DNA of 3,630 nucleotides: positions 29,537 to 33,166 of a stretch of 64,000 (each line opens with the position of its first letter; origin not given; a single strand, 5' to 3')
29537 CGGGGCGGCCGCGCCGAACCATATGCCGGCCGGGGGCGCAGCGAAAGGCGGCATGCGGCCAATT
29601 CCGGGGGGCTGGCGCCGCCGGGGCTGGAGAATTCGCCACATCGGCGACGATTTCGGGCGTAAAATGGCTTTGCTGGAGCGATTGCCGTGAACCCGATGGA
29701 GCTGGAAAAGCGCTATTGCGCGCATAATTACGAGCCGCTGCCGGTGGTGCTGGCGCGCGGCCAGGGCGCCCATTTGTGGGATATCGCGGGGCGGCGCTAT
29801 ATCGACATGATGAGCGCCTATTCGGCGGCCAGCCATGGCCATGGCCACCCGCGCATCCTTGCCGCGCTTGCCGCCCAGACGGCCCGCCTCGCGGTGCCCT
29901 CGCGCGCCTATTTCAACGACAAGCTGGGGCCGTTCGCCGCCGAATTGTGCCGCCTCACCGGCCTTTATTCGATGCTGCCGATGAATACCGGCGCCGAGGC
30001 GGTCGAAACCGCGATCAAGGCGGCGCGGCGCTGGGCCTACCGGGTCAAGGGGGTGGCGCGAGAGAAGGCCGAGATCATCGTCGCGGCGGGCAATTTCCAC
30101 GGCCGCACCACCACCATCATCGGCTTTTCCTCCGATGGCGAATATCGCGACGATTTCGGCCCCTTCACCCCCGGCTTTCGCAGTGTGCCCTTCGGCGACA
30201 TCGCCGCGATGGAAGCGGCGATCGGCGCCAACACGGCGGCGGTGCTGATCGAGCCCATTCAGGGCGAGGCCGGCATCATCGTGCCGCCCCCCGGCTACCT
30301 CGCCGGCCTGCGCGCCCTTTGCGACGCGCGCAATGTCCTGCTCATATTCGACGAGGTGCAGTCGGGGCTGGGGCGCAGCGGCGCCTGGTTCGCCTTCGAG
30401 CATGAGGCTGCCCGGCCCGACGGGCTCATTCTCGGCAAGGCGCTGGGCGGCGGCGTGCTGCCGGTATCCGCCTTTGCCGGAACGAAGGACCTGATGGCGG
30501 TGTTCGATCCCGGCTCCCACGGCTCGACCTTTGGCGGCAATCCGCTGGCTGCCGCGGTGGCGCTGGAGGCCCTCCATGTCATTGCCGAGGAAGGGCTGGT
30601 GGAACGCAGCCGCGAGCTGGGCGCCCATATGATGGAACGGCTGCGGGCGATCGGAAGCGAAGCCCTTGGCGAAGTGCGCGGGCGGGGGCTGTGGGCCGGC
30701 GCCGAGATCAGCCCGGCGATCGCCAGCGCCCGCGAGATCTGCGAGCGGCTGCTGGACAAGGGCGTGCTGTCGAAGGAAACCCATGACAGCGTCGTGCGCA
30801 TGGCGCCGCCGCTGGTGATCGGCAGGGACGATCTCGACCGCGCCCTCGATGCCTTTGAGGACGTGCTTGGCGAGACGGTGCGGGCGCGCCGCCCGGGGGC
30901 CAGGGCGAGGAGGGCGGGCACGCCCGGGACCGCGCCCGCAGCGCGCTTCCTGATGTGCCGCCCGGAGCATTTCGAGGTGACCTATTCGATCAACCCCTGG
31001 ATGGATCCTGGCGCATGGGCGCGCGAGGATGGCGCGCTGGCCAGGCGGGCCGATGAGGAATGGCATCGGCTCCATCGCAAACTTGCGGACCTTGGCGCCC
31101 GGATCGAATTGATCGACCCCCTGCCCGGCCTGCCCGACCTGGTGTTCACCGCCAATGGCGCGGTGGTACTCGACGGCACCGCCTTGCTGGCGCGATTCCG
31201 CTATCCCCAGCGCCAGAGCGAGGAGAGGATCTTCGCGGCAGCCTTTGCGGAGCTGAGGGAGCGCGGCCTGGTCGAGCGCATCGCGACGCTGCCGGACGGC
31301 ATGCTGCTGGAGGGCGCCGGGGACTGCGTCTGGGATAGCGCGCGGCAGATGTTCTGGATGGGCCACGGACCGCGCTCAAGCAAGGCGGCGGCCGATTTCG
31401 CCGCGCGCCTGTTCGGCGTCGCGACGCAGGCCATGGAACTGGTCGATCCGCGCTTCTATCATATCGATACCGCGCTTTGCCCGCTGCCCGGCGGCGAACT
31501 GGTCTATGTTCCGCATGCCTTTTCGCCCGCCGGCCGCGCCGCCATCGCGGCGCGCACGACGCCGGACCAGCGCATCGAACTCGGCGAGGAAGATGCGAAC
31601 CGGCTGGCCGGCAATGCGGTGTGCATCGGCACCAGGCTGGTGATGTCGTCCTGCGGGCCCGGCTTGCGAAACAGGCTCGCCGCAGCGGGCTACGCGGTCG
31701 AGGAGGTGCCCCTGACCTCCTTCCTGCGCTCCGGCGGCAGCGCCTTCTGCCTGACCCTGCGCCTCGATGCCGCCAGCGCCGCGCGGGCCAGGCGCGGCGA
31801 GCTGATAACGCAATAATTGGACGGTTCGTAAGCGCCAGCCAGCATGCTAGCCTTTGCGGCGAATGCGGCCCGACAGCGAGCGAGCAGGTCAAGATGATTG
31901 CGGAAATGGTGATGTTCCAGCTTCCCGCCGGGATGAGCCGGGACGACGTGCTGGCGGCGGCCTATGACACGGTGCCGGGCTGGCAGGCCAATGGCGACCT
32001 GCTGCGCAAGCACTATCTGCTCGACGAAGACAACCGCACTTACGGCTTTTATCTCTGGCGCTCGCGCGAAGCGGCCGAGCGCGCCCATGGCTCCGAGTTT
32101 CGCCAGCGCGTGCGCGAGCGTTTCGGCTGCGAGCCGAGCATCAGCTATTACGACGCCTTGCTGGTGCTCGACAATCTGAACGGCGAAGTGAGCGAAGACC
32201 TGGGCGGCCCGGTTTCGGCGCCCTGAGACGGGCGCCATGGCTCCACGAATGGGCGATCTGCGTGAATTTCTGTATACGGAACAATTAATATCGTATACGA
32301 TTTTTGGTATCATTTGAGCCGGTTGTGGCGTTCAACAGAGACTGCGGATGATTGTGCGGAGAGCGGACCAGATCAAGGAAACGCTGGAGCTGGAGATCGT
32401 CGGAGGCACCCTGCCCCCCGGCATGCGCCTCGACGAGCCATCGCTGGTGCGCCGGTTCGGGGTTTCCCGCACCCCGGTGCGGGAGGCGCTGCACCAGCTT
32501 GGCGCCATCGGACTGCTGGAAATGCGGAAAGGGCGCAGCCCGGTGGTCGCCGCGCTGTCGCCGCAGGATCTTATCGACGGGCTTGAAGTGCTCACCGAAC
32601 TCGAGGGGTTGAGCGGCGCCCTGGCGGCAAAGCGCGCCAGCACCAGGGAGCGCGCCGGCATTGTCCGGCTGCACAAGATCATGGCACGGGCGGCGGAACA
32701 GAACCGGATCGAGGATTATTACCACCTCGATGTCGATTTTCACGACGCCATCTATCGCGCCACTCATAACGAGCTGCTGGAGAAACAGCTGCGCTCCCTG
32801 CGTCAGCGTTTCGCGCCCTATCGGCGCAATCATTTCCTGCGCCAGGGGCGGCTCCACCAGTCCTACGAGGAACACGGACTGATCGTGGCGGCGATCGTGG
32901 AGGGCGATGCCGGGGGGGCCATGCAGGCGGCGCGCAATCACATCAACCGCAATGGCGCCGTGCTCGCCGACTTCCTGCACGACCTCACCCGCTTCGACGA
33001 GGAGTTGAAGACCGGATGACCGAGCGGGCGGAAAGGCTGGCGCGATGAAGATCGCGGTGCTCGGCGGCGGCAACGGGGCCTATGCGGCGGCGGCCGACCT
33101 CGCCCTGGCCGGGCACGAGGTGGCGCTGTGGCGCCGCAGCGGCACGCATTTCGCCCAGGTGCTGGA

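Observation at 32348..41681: Orphan nine-gene operon: GntR, opine dehydrogenase, 3-hydroxyacyl-CoA DH, DctPQM TRAP, HyuB-like, VOC/epimerase-like, PaaK-like ligase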

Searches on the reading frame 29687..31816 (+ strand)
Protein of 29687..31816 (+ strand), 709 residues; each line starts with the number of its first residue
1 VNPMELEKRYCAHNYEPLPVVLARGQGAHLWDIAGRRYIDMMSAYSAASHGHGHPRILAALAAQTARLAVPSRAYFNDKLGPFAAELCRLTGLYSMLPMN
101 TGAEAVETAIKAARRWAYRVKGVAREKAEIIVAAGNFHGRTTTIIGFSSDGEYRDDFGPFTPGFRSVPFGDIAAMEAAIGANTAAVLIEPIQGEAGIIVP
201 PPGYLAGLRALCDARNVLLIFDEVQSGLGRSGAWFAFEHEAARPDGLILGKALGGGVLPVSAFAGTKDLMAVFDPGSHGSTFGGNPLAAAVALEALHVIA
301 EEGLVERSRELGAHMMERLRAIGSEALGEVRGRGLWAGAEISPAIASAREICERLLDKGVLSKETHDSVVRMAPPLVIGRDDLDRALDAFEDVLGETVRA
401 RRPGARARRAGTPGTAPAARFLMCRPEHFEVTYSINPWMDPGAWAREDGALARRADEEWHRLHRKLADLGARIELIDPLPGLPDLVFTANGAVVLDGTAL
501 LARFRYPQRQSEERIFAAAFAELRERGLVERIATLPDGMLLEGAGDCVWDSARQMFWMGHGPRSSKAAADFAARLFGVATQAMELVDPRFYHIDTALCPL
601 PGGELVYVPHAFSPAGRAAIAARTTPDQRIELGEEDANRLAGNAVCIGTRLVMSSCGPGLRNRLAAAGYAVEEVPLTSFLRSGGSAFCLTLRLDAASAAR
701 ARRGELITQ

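Call 5: search_protein_families(library=pfam, proteins=[window:29687-31813:+])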
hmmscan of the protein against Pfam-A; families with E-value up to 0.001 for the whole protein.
window:29687-31813:+ (709 aa): 2 families
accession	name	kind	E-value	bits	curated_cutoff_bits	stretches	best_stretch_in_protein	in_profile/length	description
PF00202.27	Aminotran_3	-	1.1e-117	393.6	30.5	1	10-394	1-403/403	Aminotransferase class-III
PF19420.4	DDAH_eukar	-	2.6e-11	43.7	23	1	451-690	24-287/291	N,N dimethylarginine dimethylhydrolase, eukaryotic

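Call 6: search_protein_families(library=ncbifam, proteins=[window:29687-31813:+])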
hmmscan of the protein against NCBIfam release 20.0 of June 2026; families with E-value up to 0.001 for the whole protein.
window:29687-31813:+ (709 aa): 75 families (the best 25 are shown)
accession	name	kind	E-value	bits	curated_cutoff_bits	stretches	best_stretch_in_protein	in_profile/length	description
NF003145.0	PRK04073.1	equivalog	1.5e-157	524.2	656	1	4-394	8-395/396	ornithine--oxo-acid transaminase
TIGR01885.1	Orn_aminotrans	equivalog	7.2e-148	492.6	378.4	1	4-394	5-401/402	ornithine--oxo-acid transaminase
TIGR00707.1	argD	subfamily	5.5e-105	351.3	410.05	1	12-394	3-380/381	acetylornithine/succinylornithine family transaminase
NF002874.0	PRK03244.1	equivalog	6.3e-103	344.6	457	1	12-398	19-396/399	acetylornithine transaminase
NF002325.0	PRK01278.1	subfamily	1.1e-97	327.2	372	1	13-396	8-388/395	acetylornithine transaminase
NF003468.0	PRK05093.1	subfamily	3.6e-95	319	522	1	12-398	17-403/405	acetylornithine/succinyldiaminopimelate transaminase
TIGR03246.1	arg_catab_astC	subfamily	6.2e-90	302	609.95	1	10-393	9-392/397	acetylornithine/succinylornithine family transaminase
NF004426.0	PRK05769.1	equivalog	6.3e-84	282.3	552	2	182-396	221-439/441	acetyl ornithine aminotransferase family protein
NF042418.1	LysJ_Th_th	equivalog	1.1e-83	281.4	700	1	2-394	2-385/386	[LysW]-aminoadipate semialdehyde transaminase LysJ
NF009047.0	PRK12381.1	subfamily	8.4e-83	278.4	630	1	10-396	13-399/406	bifunctional succinylornithine transaminase/acetylornithine transaminase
NF003397.0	PRK04612.1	equivalog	1.3e-79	267.9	735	1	8-398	12-405/408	acetylornithine transaminase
NF005993.0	PRK08117.1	subfamily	1.1e-78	264.8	574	2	182-397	207-430/433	aspartate aminotransferase family protein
NF008570.0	PRK11522.1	equivalog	1.9e-76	257.5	612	1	20-396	70-456/464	putrescine aminotransferase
NF002985.0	PRK03715.1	equivalog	2.4e-76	257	568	1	20-396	20-393/395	acetylornithine transaminase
NF002797.0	PRK02936.1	equivalog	4.8e-75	252.7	496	1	13-396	6-379/385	acetylornithine transaminase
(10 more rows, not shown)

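Call 59: find_encoding_contigs(protein=window:29687-31816:+, flank=10000, max_places=1)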
Protein window:29687-31816:+ (709 aa): 9 contigs read that carry it; 1 place shown.
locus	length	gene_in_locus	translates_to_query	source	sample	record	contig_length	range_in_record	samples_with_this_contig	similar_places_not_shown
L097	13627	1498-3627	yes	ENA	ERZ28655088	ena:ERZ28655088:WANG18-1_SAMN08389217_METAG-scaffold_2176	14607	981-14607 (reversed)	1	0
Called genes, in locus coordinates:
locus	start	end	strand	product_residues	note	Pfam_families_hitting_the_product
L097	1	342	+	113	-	?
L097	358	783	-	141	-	PF00472:RF-1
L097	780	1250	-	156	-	PF02639:DUF188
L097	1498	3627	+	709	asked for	PF00202:Aminotran_3, PF19420:DDAH_eukar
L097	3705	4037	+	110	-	-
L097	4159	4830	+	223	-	PF00392:GntR, PF07729:FCD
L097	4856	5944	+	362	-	PF01210:NAD_Gly3P_dh_N (weak), PF02558:ApbA (weak), PF02317:Octopine_DH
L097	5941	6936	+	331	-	PF02737:3HCDH_N, PF00725:3HCDH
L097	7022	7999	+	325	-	PF03480:DctP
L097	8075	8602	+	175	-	PF04290:DctQ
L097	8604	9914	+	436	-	PF06808:DctM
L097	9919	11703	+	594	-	PF02538:Hydantoinase_B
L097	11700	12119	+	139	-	PF00903:Glyoxalase, PF13669:Glyoxalase_4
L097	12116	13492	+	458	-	PF14535:AMP-binding_C_2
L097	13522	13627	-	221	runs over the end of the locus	PF01841:Transglut_core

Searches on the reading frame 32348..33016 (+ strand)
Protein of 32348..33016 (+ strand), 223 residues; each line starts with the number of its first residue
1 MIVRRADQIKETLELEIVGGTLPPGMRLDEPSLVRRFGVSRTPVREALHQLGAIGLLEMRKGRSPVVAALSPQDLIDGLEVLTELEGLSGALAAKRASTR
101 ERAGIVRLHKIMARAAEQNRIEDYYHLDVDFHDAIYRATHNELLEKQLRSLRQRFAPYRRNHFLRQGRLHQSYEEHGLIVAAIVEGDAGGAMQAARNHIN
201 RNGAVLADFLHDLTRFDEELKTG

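Call 5: search_protein_families(library=pfam, proteins=[window:32348-33016:+])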
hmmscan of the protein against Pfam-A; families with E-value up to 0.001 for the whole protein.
window:32348-33016:+ (223 aa): 2 families
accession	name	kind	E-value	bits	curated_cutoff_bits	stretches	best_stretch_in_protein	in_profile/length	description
PF07729.17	FCD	-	1.7e-26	93.5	24.3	1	79-200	3-124/125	FCD domain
PF00392.27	GntR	-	2.1e-15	56.6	27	1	6-65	2-62/64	Bacterial regulatory proteins, gntR family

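Call 6: search_protein_families(library=ncbifam, proteins=[window:32348-33016:+])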
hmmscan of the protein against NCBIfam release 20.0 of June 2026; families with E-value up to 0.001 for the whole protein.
window:32348-33016:+ (223 aa): 16 families
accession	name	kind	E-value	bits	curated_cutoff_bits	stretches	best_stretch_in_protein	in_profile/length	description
TIGR03338.1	phnR_burk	equivalog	3.5e-31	108.5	271.5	1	9-201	16-208/212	phosphonate utilization associated transcriptional regulator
NF007442.0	PRK09990.1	equivalog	8.9e-19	67.9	301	1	6-208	12-237/256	transcriptional regulator GlcC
NF007741.0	PRK10421.1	equivalog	9e-19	67.9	311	2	77-207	100-234/262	transcriptional regulator LldR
NF003011.0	PRK03837.1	subfamily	1.1e-18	67.7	260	1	6-205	15-232/241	transcriptional regulator NanR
NF007001.0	PRK09464.1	equivalog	1.4e-16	60.9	330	1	6-219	12-245/254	pyruvate dehydrogenase complex transcriptional repressor PdhR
NF008504.0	PRK11414.1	equivalog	4.5e-14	52.7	225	1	8-207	15-216/221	GntR family transcriptional regulator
NF008576.0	PRK11534.1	equivalog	2e-11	44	218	1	11-200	14-211/225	DNA-binding transcriptional regulator CsiR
TIGR02018.2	his_ut_repres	equivalog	1e-08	34.9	220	1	7-74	2-70/226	histidine utilization transcriptional repressor HutC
NF007588.0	PRK10225.1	equivalog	4.5e-07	29.4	442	1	18-208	23-233/257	Uxu operon transcriptional regulator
TIGR02325.1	C_P_lyase_phnF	equivalog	6.4e-07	29.1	156.8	1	7-68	11-73/238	phosphonate metabolism transcriptional regulator PhnF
NF008571.0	PRK11523.1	equivalog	7e-07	28.9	396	1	17-206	21-225/258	transcriptional regulator ExuR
NF052441.1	TransRegRv0792c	equivalog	2.6e-06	26.9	400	1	6-86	18-99/260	Rv0792c family HTH-type transcriptional regulator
NF052290.2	MocR_like_YczR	exception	1.5e-05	23.9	487.4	1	7-116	22-126/458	MocR-like transcription factor YczR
TIGR02404.1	trehalos_R_Bsub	equivalog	3.8e-05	23.5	211.95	1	7-86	3-84/233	trehalose operon repressor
NF052281.1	rhizopine_MocR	equivalog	0.00012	20.9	650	1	7-74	21-89/479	rhizopine catabolism transcriptional regulator MocR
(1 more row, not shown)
